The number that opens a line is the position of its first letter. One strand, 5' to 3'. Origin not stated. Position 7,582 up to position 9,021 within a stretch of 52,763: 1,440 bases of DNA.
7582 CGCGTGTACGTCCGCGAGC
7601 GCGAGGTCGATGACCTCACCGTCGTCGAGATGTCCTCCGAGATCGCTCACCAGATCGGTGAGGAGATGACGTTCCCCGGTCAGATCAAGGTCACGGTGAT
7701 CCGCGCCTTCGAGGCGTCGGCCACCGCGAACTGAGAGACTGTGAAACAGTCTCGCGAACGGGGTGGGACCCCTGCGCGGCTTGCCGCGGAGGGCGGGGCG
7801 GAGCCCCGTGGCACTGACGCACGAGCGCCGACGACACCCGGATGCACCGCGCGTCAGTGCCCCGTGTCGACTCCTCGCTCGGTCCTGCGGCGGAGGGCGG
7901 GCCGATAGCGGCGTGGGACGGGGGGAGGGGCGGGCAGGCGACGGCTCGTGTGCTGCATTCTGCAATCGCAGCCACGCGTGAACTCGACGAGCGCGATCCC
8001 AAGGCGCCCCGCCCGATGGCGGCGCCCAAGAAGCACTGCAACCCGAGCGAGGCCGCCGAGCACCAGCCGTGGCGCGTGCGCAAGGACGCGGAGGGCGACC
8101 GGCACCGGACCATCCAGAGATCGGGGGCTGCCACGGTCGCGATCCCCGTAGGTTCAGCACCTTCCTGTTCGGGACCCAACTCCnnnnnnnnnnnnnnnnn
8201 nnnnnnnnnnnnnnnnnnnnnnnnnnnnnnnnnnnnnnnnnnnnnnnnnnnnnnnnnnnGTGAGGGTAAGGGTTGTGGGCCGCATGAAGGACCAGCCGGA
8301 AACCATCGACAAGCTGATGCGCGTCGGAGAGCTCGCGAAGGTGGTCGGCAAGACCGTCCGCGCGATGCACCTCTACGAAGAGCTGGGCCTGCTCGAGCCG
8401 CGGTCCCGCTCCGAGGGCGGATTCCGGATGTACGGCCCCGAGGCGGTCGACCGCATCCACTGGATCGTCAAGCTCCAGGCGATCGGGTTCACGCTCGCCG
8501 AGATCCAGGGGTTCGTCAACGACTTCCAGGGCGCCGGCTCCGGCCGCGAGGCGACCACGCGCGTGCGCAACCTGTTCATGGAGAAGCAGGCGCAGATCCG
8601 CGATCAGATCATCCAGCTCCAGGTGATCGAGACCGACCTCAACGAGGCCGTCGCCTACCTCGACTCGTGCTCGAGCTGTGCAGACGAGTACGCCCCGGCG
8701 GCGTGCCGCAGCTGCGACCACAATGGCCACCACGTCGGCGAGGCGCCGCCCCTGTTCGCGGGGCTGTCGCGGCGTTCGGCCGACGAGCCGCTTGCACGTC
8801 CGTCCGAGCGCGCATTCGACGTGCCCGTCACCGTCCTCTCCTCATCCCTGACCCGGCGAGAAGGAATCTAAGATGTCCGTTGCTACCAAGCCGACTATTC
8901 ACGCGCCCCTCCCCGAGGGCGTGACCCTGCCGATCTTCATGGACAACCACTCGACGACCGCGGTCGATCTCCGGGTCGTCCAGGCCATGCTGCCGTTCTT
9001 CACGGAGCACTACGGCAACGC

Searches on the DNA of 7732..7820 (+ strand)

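Call 80: build_rna_model(alignment_id=A2, structure=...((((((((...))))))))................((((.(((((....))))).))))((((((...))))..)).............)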
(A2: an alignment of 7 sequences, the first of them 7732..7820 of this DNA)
Model R1 built from alignment A2 (7 sequences, 92 columns); structure: as given.
model positions 89; base pairs 23; branch points 2; effective number of sequences 1.08; information 0.64 bits per position. Calibrated on 0.2 Mb of random sequence (short: E-values are rough).
structure used (alignment columns):
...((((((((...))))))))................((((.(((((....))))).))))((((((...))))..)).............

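Call 81: search_with_rna_model(model_id=R1, sources=[window, L001, L002, L003, L017, L018, L024, L026, L027, L029, L030], max_evalue=5)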
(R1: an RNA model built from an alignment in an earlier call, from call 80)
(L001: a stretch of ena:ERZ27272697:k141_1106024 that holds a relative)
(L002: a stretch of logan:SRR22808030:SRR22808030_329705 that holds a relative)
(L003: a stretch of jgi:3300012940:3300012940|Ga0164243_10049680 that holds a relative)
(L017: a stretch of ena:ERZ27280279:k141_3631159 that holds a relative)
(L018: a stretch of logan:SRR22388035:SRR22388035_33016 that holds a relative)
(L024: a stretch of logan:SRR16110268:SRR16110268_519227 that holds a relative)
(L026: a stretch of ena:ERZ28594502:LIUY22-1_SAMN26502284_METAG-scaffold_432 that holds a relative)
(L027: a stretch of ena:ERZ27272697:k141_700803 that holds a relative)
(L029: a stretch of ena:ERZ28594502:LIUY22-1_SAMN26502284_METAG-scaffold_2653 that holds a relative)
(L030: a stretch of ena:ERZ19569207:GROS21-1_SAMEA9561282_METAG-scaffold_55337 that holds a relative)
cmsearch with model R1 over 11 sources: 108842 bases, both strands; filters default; matches with E-value up to 5: 23.
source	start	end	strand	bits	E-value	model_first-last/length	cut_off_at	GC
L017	1712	1800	+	115.3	9.6e-24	1-89/89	no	0.73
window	25147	25235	+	114.3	1.6e-23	1-89/89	no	0.73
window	38183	38271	-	107.1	6.5e-22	1-89/89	no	0.7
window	7732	7820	+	106.7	7.8e-22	1-89/89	no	0.72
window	25313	25401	+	105.5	1.5e-21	1-89/89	no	0.76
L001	2377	2465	+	62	8e-12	1-89/89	no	0.78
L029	2375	2463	+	62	8e-12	1-89/89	no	0.78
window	50065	50138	+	17.8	0.06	1-89/89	no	0.69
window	7770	7793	-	15.5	0.2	39-62/89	no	0.83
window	25185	25208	-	15.5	0.2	39-62/89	no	0.83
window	25268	25291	-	15.5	0.2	39-62/89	no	0.83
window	25351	25374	-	15.5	0.2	39-62/89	no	0.83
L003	3498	3604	-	13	0.71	4-77/89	no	0.69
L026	2633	2722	-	12.8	0.8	1-89/89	no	0.73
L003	4676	4758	+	12.2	1.1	1-89/89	no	0.69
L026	8853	8918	-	11.6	1.5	1-89/89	no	0.74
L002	3684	3763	-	9.8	3.7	1-89/89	no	0.75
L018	4662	4713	+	9.3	4.9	28-77/89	no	0.83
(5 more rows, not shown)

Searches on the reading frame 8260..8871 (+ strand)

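Call 84: search_protein_families(library=pfam, proteins=[window:8260-8871:+], max_evalue=0.0001)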
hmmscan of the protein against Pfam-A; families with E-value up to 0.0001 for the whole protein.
window:8260-8871:+ (203 aa): 3 families
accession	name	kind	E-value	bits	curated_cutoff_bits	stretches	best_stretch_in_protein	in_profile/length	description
PF13411.12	MerR_1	-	4.9e-13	49.4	21.6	1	20-85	1-65/69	MerR HTH family regulatory protein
PF09278.17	MerR-DNA-bind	-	1.5e-09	38.8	25.4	1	63-129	1-64/65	MerR, DNA binding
PF00376.29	MerR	-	5.9e-07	29.6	28.2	1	21-58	1-38/38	MerR family regulatory protein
